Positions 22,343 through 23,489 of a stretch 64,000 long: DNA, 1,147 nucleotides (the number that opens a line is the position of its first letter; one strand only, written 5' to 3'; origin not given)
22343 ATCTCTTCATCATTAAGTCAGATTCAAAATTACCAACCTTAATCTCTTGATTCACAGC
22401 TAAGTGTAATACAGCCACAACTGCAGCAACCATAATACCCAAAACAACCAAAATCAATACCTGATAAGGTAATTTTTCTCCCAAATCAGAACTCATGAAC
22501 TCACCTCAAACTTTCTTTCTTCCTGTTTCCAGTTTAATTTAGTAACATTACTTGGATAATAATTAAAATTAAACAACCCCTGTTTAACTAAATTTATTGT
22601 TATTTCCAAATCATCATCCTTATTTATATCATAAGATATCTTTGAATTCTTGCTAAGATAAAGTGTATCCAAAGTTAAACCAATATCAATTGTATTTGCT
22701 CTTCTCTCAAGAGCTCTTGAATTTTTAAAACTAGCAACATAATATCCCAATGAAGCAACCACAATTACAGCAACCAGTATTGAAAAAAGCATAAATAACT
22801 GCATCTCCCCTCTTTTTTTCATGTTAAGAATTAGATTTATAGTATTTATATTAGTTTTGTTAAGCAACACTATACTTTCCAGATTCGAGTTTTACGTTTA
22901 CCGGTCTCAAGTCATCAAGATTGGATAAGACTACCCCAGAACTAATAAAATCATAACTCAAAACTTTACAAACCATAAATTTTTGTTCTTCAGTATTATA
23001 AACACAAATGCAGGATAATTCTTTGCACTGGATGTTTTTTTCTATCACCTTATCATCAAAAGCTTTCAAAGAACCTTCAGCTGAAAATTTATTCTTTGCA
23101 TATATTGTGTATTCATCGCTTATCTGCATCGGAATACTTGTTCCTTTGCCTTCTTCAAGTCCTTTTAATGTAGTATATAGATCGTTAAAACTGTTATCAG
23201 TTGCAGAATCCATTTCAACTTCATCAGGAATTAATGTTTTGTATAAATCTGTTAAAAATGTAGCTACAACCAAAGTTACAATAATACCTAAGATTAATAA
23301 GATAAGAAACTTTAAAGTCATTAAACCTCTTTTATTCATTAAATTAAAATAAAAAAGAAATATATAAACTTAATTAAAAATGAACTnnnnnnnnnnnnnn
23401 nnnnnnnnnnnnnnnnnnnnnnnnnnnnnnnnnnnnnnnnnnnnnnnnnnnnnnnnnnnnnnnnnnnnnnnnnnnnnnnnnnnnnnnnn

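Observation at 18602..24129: Tandem operon of six or more class-III-signal-peptide (pilin-like) genes with a large membrane protein and a lipoprotein, but no assembly ATPase or platform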

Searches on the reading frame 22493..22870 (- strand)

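Call 6: search_protein_families(library=pfam, max_evalue=1, proteins=[window:22493-22870:-])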
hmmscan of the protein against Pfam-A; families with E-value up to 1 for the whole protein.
window:22493-22870:- (125 aa): 1 family
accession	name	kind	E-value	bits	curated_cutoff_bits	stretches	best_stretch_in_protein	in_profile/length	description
PF01343.23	Peptidase_S49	-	0.082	13.3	24.9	1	37-74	16-53/154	Peptidase family S49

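Call 7: search_protein_families(library=ncbifam, max_evalue=1, proteins=[window:22493-22870:-])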
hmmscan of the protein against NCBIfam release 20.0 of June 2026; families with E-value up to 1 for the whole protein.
window:22493-22870:- (125 aa): 3 families
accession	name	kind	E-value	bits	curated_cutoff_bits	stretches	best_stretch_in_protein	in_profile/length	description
NF040508.1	LVIS_2131_fam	hypoth_equivalog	0.0013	18.7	100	1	10-85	28-102/202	LVIS_2131 family protein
NF010198.0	PRK13673.1-5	equivalog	0.1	12.9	116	1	4-45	74-116/118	hypothetical protein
TIGR02866.1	CoxB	equivalog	0.11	12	147.7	1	23-56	13-45/202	cytochrome c oxidase subunit II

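Call 21: search_protein_families(library=phrogs, max_evalue=0.01, proteins=[P0002, P0003, P0004, P0006, P0008, P0009, P0011, P0012])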
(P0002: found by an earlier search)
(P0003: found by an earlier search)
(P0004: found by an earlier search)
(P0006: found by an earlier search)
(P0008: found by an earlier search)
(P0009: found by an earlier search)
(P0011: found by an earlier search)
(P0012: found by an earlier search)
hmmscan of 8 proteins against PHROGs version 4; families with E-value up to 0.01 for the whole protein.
P0002 (119 aa): 0 families

P0003 (111 aa): 0 families

P0004 (159 aa): 0 families

P0006 (109 aa): 0 families

P0008 (144 aa): 0 families

P0009 (168 aa): 0 families

P0011 (220 aa): 0 families

P0012 (272 aa): 1 family
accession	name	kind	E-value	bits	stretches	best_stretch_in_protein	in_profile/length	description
phrog_1119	-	moron, auxiliary metabolic gene and host takeover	0.0016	19.8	1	1-26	1-25/78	Cor superinfection exclusion protein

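Call 55: search_protein_families(library=pfam, max_evalue=0.001, proteins=[L004:2439-4682:+, L004:4686-6815:+, L005:2065-4344:+, L005:4357-6549:+, L009:2243-4348:+, L002:1-1557:+, L002:1554-3275:+, L009:18356-19276:-, L004:1364-2011:-, L004:1986-2360:-])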
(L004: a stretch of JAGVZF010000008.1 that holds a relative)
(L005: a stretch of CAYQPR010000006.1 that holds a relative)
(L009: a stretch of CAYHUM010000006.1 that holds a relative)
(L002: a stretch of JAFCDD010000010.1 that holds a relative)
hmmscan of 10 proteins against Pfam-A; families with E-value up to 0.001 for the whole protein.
L004:2439-4682:+ (747 aa): 1 family
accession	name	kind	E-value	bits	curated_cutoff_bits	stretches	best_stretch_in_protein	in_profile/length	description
PF00437.27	T2SSE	-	1.3e-17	63.9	24.9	1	415-596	110-275/370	Type II/IV secretion system protein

L004:4686-6815:+ (709 aa): 0 families

L005:2065-4344:+ (759 aa): 1 family
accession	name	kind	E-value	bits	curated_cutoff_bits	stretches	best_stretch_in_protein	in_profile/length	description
PF00437.27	T2SSE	-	1.3e-12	47.5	24.9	1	414-604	99-273/370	Type II/IV secretion system protein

L005:4357-6549:+ (730 aa): 0 families

L009:2243-4348:+ (701 aa): 0 families

L002:1-1557:+ (518 aa): 1 family
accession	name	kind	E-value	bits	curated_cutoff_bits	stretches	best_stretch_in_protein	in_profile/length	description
PF00437.27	T2SSE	-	1.7e-14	53.7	24.9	1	160-357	87-268/370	Type II/IV secretion system protein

L002:1554-3275:+ (573 aa): 0 families

L009:18356-19276:- (306 aa): 1 family
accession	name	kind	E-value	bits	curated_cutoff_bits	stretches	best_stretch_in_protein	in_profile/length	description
PF01478.23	Peptidase_A24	-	5.4e-17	62.6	26.5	1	22-144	1-104/104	Type IV leader peptidase family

L004:1364-2011:- (215 aa): 0 families

L004:1986-2360:- (124 aa): 0 families

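Call 79: search_protein_families(library=pfam, max_evalue=1, proteins=[L004:4686-6815:+, L035:12238-14490:+, L005:4357-6549:+, L009:2243-4348:+, L014:1146-3329:+])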
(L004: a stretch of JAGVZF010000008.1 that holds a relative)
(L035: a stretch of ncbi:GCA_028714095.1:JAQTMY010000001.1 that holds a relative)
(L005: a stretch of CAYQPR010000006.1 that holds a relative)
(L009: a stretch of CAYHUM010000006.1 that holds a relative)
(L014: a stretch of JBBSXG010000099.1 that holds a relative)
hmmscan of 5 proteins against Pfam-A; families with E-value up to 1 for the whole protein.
L004:4686-6815:+ (709 aa): 0 families

L035:12238-14490:+ (750 aa): 4 families
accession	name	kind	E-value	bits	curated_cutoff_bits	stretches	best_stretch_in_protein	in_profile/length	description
PF20990.2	DUF2207_C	-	0.0021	18.2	33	1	241-356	79-192/247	Predicted membrane protein (DUF2207) C-terminal domain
PF04513.17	Baculo_PEP_C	-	0.0089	16.5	38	1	591-658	65-132/140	Baculovirus polyhedron envelope protein, PEP, C terminus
PF00482.28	T2SSF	-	0.24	11.8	25.2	1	190-318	7-125/125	Type II secretion system (T2SS), protein F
PF25472.1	DUF7902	-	0.29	11.8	26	1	595-651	17-71/85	Domain of unknown function (DUF7902)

L005:4357-6549:+ (730 aa): 2 families
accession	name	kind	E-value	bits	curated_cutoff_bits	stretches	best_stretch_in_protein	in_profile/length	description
PF00482.28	T2SSF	-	0.026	14.9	25.2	0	477-592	4-109/125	Type II secretion system (T2SS), protein F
PF18895.5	T4SS_pilin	-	0.69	10.5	26.6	0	662-720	15-71/71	Type IV secretion system pilin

L009:2243-4348:+ (701 aa): 5 families
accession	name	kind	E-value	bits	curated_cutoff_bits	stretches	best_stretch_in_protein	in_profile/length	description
PF03885.18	DUF327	-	0.048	14.1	25.8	1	513-580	70-139/143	Protein of unknown function (DUF327)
PF08038.17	Tom7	-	0.074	13.2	27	1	365-383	17-34/41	TOM7 family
PF24853.1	DUF7727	-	0.078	13.9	27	1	613-700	37-128/139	Domain of unknown function (DUF7727)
PF13940.11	Ldr_toxin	-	0.31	11.6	27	1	573-593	16-33/35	Toxin Ldr, type I toxin-antitoxin system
PF04513.17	Baculo_PEP_C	-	0.41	11.1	38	0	485-604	8-125/140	Baculovirus polyhedron envelope protein, PEP, C terminus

L014:1146-3329:+ (727 aa): 1 family
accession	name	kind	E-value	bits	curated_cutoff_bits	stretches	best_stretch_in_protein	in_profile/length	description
PF01397.27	Terpene_synth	-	0.095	12.8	37.6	1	2-87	68-151/188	Terpene synthase, N-terminal domain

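Call 106: search_protein_families(library=pfam, max_evalue=0.001, proteins=[L003:1245-2177:+, L021:3359-4531:+, L021:4578-5639:+, L024:891-1949:+, L006:243-1343:+, L016:7783-8901:+, L013:8821-9861:+, L020:5804-6805:+, L015:3815-4813:+, L005:6622-7620:+])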
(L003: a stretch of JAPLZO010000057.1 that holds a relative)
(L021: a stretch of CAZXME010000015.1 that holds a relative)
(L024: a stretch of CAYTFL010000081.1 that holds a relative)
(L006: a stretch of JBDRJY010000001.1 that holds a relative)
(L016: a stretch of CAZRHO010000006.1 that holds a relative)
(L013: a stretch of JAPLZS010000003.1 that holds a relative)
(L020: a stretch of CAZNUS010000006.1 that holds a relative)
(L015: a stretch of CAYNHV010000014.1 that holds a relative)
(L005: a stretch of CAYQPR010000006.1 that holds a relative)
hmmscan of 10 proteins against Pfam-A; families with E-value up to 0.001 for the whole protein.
L003:1245-2177:+ (310 aa): 1 family
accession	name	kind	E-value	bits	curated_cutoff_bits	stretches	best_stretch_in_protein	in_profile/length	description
PF01551.29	Peptidase_M23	-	1.1e-23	83.6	28.7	1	182-273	2-96/96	Peptidase family M23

L021:3359-4531:+ (390 aa): 0 families

L021:4578-5639:+ (353 aa): 0 families

L024:891-1949:+ (352 aa): 0 families

L006:243-1343:+ (366 aa): 0 families

L016:7783-8901:+ (372 aa): 0 families

L013:8821-9861:+ (346 aa): 1 family
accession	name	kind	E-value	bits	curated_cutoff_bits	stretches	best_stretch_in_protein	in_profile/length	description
PF01520.23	Amidase_3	-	3.3e-13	50.5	27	1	172-342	2-173/174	N-acetylmuramoyl-L-alanine amidase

L020:5804-6805:+ (333 aa): 0 families

L015:3815-4813:+ (332 aa): 1 family
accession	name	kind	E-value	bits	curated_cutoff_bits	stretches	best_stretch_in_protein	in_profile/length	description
PF00801.26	PKD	-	6e-07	29.8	23.5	1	126-198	7-71/80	PKD domain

L005:6622-7620:+ (332 aa): 0 families

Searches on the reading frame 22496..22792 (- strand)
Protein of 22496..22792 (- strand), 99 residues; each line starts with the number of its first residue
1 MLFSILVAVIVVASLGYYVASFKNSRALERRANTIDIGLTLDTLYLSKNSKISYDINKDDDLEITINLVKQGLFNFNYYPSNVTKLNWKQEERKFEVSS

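Call 21: search_protein_families(library=phrogs, max_evalue=0.01, proteins=[P0002, P0003, P0004, P0006, P0008, P0009, P0011, P0012])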
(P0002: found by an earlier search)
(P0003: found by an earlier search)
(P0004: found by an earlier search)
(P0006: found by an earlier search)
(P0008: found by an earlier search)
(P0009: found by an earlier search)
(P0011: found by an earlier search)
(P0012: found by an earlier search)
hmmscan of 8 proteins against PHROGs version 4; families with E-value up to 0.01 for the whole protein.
P0002 (119 aa): 0 families

P0003 (111 aa): 0 families

P0004 (159 aa): 0 families

P0006 (109 aa): 0 families

P0008 (144 aa): 0 families

P0009 (168 aa): 0 families

P0011 (220 aa): 0 families

P0012 (272 aa): 1 family
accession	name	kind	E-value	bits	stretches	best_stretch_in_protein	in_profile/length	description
phrog_1119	-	moron, auxiliary metabolic gene and host takeover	0.0016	19.8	1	1-26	1-25/78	Cor superinfection exclusion protein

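Call 55: search_protein_families(library=pfam, max_evalue=0.001, proteins=[L004:2439-4682:+, L004:4686-6815:+, L005:2065-4344:+, L005:4357-6549:+, L009:2243-4348:+, L002:1-1557:+, L002:1554-3275:+, L009:18356-19276:-, L004:1364-2011:-, L004:1986-2360:-])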
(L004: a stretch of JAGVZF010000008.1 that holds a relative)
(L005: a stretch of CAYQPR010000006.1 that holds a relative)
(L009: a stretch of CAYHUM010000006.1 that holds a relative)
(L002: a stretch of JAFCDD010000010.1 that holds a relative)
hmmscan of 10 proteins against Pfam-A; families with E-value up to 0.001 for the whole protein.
L004:2439-4682:+ (747 aa): 1 family
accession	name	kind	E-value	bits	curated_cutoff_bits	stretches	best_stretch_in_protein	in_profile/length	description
PF00437.27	T2SSE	-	1.3e-17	63.9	24.9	1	415-596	110-275/370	Type II/IV secretion system protein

L004:4686-6815:+ (709 aa): 0 families

L005:2065-4344:+ (759 aa): 1 family
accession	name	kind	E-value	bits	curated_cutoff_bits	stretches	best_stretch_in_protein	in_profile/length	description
PF00437.27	T2SSE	-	1.3e-12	47.5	24.9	1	414-604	99-273/370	Type II/IV secretion system protein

L005:4357-6549:+ (730 aa): 0 families

L009:2243-4348:+ (701 aa): 0 families

L002:1-1557:+ (518 aa): 1 family
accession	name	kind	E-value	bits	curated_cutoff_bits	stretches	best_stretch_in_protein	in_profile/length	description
PF00437.27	T2SSE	-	1.7e-14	53.7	24.9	1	160-357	87-268/370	Type II/IV secretion system protein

L002:1554-3275:+ (573 aa): 0 families

L009:18356-19276:- (306 aa): 1 family
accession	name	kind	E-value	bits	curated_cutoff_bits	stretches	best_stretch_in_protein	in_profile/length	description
PF01478.23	Peptidase_A24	-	5.4e-17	62.6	26.5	1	22-144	1-104/104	Type IV leader peptidase family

L004:1364-2011:- (215 aa): 0 families

L004:1986-2360:- (124 aa): 0 families

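Call 79: search_protein_families(library=pfam, max_evalue=1, proteins=[L004:4686-6815:+, L035:12238-14490:+, L005:4357-6549:+, L009:2243-4348:+, L014:1146-3329:+])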
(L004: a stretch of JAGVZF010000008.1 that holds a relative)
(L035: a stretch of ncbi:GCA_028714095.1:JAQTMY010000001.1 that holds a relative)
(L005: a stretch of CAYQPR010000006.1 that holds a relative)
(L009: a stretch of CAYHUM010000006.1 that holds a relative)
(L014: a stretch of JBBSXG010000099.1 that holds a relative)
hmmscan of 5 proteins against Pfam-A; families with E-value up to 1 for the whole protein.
L004:4686-6815:+ (709 aa): 0 families

L035:12238-14490:+ (750 aa): 4 families
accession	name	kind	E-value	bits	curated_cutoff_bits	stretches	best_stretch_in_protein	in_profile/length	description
PF20990.2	DUF2207_C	-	0.0021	18.2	33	1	241-356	79-192/247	Predicted membrane protein (DUF2207) C-terminal domain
PF04513.17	Baculo_PEP_C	-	0.0089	16.5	38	1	591-658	65-132/140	Baculovirus polyhedron envelope protein, PEP, C terminus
PF00482.28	T2SSF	-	0.24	11.8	25.2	1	190-318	7-125/125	Type II secretion system (T2SS), protein F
PF25472.1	DUF7902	-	0.29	11.8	26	1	595-651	17-71/85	Domain of unknown function (DUF7902)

L005:4357-6549:+ (730 aa): 2 families
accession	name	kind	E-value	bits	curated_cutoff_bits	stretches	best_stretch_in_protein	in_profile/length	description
PF00482.28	T2SSF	-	0.026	14.9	25.2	0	477-592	4-109/125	Type II secretion system (T2SS), protein F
PF18895.5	T4SS_pilin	-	0.69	10.5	26.6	0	662-720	15-71/71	Type IV secretion system pilin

L009:2243-4348:+ (701 aa): 5 families
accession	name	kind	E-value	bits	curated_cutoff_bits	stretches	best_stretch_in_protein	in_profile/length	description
PF03885.18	DUF327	-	0.048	14.1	25.8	1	513-580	70-139/143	Protein of unknown function (DUF327)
PF08038.17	Tom7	-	0.074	13.2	27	1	365-383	17-34/41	TOM7 family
PF24853.1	DUF7727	-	0.078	13.9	27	1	613-700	37-128/139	Domain of unknown function (DUF7727)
PF13940.11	Ldr_toxin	-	0.31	11.6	27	1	573-593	16-33/35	Toxin Ldr, type I toxin-antitoxin system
PF04513.17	Baculo_PEP_C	-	0.41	11.1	38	0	485-604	8-125/140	Baculovirus polyhedron envelope protein, PEP, C terminus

L014:1146-3329:+ (727 aa): 1 family
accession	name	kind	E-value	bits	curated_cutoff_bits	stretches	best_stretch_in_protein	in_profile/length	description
PF01397.27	Terpene_synth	-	0.095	12.8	37.6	1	2-87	68-151/188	Terpene synthase, N-terminal domain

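Call 106: search_protein_families(library=pfam, max_evalue=0.001, proteins=[L003:1245-2177:+, L021:3359-4531:+, L021:4578-5639:+, L024:891-1949:+, L006:243-1343:+, L016:7783-8901:+, L013:8821-9861:+, L020:5804-6805:+, L015:3815-4813:+, L005:6622-7620:+])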
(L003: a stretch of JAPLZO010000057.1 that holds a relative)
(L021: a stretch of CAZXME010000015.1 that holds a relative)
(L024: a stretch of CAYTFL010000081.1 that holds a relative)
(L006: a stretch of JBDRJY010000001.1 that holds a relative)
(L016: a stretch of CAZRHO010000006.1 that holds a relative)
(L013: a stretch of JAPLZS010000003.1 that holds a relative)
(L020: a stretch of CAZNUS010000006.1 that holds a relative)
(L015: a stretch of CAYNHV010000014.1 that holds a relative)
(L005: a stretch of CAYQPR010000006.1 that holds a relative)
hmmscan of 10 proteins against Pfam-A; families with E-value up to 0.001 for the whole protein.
L003:1245-2177:+ (310 aa): 1 family
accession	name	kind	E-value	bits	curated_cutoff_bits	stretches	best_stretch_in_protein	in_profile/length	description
PF01551.29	Peptidase_M23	-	1.1e-23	83.6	28.7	1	182-273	2-96/96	Peptidase family M23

L021:3359-4531:+ (390 aa): 0 families

L021:4578-5639:+ (353 aa): 0 families

L024:891-1949:+ (352 aa): 0 families

L006:243-1343:+ (366 aa): 0 families

L016:7783-8901:+ (372 aa): 0 families

L013:8821-9861:+ (346 aa): 1 family
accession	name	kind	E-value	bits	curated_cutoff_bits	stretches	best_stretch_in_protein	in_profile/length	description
PF01520.23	Amidase_3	-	3.3e-13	50.5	27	1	172-342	2-173/174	N-acetylmuramoyl-L-alanine amidase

L020:5804-6805:+ (333 aa): 0 families

L015:3815-4813:+ (332 aa): 1 family
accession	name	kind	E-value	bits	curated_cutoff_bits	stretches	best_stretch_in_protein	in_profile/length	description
PF00801.26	PKD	-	6e-07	29.8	23.5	1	126-198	7-71/80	PKD domain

L005:6622-7620:+ (332 aa): 0 families

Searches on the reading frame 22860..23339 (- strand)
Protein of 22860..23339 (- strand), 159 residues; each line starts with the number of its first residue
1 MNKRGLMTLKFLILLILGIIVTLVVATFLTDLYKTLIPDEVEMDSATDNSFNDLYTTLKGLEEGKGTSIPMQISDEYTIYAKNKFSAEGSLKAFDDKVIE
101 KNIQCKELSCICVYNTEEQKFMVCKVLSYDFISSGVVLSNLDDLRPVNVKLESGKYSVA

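Call 6: search_protein_families(library=pfam, max_evalue=1, proteins=[window:22860-23339:-])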
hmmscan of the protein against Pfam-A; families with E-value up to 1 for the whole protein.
window:22860-23339:- (159 aa): 3 families
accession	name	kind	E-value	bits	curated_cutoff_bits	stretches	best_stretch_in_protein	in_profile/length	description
PF01071.24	GARS_A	-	0.0016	18.8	27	1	58-123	45-109/194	Phosphoribosylglycinamide synthetase, ATP-grasp (A) domain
PF24486.1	DUF7583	-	0.078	13.5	27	1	82-123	53-94/100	Domain of unknown function (DUF7583)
PF01445.23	SH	-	0.83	9.9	27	0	11-37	12-38/57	Viral small hydrophobic protein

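Call 7: search_protein_families(library=ncbifam, max_evalue=1, proteins=[window:22860-23339:-])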
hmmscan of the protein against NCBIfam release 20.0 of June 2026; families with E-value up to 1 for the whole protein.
window:22860-23339:- (159 aa): 2 families
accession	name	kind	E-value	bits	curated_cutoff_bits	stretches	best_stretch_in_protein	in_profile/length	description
TIGR00877.1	purD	equivalog_domain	0.0014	17.5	288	1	42-123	130-211/425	phosphoribosylamine--glycine ligase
NF045928.1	Cytb6fFeSPetC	equivalog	0.2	11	250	0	102-129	105-133/179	cytochrome b6-f complex iron-sulfur subunit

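Call 21: search_protein_families(library=phrogs, max_evalue=0.01, proteins=[P0002, P0003, P0004, P0006, P0008, P0009, P0011, P0012])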
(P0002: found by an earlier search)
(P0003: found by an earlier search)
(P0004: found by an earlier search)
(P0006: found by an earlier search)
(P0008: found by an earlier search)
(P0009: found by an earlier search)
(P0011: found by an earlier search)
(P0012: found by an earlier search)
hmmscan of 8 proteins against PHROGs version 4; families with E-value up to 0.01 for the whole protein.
P0002 (119 aa): 0 families

P0003 (111 aa): 0 families

P0004 (159 aa): 0 families

P0006 (109 aa): 0 families

P0008 (144 aa): 0 families

P0009 (168 aa): 0 families

P0011 (220 aa): 0 families

P0012 (272 aa): 1 family
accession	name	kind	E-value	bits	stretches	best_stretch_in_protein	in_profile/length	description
phrog_1119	-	moron, auxiliary metabolic gene and host takeover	0.0016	19.8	1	1-26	1-25/78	Cor superinfection exclusion protein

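Call 55: search_protein_families(library=pfam, max_evalue=0.001, proteins=[L004:2439-4682:+, L004:4686-6815:+, L005:2065-4344:+, L005:4357-6549:+, L009:2243-4348:+, L002:1-1557:+, L002:1554-3275:+, L009:18356-19276:-, L004:1364-2011:-, L004:1986-2360:-])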
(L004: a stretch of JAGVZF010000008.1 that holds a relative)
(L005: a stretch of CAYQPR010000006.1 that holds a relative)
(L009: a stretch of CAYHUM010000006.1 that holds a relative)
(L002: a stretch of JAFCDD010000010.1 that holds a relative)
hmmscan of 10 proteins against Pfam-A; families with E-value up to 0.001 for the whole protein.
L004:2439-4682:+ (747 aa): 1 family
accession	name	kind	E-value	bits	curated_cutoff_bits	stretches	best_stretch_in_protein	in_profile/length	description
PF00437.27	T2SSE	-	1.3e-17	63.9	24.9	1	415-596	110-275/370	Type II/IV secretion system protein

L004:4686-6815:+ (709 aa): 0 families

L005:2065-4344:+ (759 aa): 1 family
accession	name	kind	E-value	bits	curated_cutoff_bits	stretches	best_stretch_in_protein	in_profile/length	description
PF00437.27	T2SSE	-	1.3e-12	47.5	24.9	1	414-604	99-273/370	Type II/IV secretion system protein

L005:4357-6549:+ (730 aa): 0 families

L009:2243-4348:+ (701 aa): 0 families

L002:1-1557:+ (518 aa): 1 family
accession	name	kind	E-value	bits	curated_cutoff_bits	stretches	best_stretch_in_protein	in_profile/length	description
PF00437.27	T2SSE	-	1.7e-14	53.7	24.9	1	160-357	87-268/370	Type II/IV secretion system protein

L002:1554-3275:+ (573 aa): 0 families

L009:18356-19276:- (306 aa): 1 family
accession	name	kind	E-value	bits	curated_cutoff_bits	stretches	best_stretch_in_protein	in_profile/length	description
PF01478.23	Peptidase_A24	-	5.4e-17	62.6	26.5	1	22-144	1-104/104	Type IV leader peptidase family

L004:1364-2011:- (215 aa): 0 families

L004:1986-2360:- (124 aa): 0 families

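Call 79: search_protein_families(library=pfam, max_evalue=1, proteins=[L004:4686-6815:+, L035:12238-14490:+, L005:4357-6549:+, L009:2243-4348:+, L014:1146-3329:+])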
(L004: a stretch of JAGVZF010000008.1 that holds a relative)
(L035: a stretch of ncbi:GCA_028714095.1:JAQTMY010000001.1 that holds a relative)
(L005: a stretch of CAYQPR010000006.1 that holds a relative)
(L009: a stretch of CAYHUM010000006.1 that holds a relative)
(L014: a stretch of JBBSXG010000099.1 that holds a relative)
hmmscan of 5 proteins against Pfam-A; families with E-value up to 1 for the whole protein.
L004:4686-6815:+ (709 aa): 0 families

L035:12238-14490:+ (750 aa): 4 families
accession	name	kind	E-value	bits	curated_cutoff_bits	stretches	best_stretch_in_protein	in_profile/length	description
PF20990.2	DUF2207_C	-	0.0021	18.2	33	1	241-356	79-192/247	Predicted membrane protein (DUF2207) C-terminal domain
PF04513.17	Baculo_PEP_C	-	0.0089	16.5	38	1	591-658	65-132/140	Baculovirus polyhedron envelope protein, PEP, C terminus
PF00482.28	T2SSF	-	0.24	11.8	25.2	1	190-318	7-125/125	Type II secretion system (T2SS), protein F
PF25472.1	DUF7902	-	0.29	11.8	26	1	595-651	17-71/85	Domain of unknown function (DUF7902)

L005:4357-6549:+ (730 aa): 2 families
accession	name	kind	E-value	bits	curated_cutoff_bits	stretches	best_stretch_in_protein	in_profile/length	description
PF00482.28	T2SSF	-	0.026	14.9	25.2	0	477-592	4-109/125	Type II secretion system (T2SS), protein F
PF18895.5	T4SS_pilin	-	0.69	10.5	26.6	0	662-720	15-71/71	Type IV secretion system pilin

L009:2243-4348:+ (701 aa): 5 families
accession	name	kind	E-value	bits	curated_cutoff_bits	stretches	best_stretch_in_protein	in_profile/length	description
PF03885.18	DUF327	-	0.048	14.1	25.8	1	513-580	70-139/143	Protein of unknown function (DUF327)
PF08038.17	Tom7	-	0.074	13.2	27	1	365-383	17-34/41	TOM7 family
PF24853.1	DUF7727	-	0.078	13.9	27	1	613-700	37-128/139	Domain of unknown function (DUF7727)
PF13940.11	Ldr_toxin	-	0.31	11.6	27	1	573-593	16-33/35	Toxin Ldr, type I toxin-antitoxin system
PF04513.17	Baculo_PEP_C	-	0.41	11.1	38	0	485-604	8-125/140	Baculovirus polyhedron envelope protein, PEP, C terminus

L014:1146-3329:+ (727 aa): 1 family
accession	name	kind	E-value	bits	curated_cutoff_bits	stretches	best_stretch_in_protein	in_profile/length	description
PF01397.27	Terpene_synth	-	0.095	12.8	37.6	1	2-87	68-151/188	Terpene synthase, N-terminal domain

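Call 106: search_protein_families(library=pfam, max_evalue=0.001, proteins=[L003:1245-2177:+, L021:3359-4531:+, L021:4578-5639:+, L024:891-1949:+, L006:243-1343:+, L016:7783-8901:+, L013:8821-9861:+, L020:5804-6805:+, L015:3815-4813:+, L005:6622-7620:+])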
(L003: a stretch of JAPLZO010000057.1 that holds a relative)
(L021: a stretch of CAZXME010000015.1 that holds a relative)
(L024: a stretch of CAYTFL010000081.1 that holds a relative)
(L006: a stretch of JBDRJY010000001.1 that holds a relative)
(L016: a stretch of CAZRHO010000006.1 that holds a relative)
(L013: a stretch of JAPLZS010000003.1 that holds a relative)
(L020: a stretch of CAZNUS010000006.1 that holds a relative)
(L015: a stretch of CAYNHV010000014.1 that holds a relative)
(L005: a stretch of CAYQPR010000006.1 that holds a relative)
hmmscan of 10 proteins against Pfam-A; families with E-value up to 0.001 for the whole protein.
L003:1245-2177:+ (310 aa): 1 family
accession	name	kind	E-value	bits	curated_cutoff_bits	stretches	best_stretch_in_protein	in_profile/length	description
PF01551.29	Peptidase_M23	-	1.1e-23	83.6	28.7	1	182-273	2-96/96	Peptidase family M23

L021:3359-4531:+ (390 aa): 0 families

L021:4578-5639:+ (353 aa): 0 families

L024:891-1949:+ (352 aa): 0 families

L006:243-1343:+ (366 aa): 0 families

L016:7783-8901:+ (372 aa): 0 families

L013:8821-9861:+ (346 aa): 1 family
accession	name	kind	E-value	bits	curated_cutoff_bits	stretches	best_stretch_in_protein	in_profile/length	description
PF01520.23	Amidase_3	-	3.3e-13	50.5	27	1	172-342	2-173/174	N-acetylmuramoyl-L-alanine amidase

L020:5804-6805:+ (333 aa): 0 families

L015:3815-4813:+ (332 aa): 1 family
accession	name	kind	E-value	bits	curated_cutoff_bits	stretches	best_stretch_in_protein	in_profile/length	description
PF00801.26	PKD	-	6e-07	29.8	23.5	1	126-198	7-71/80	PKD domain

L005:6622-7620:+ (332 aa): 0 families
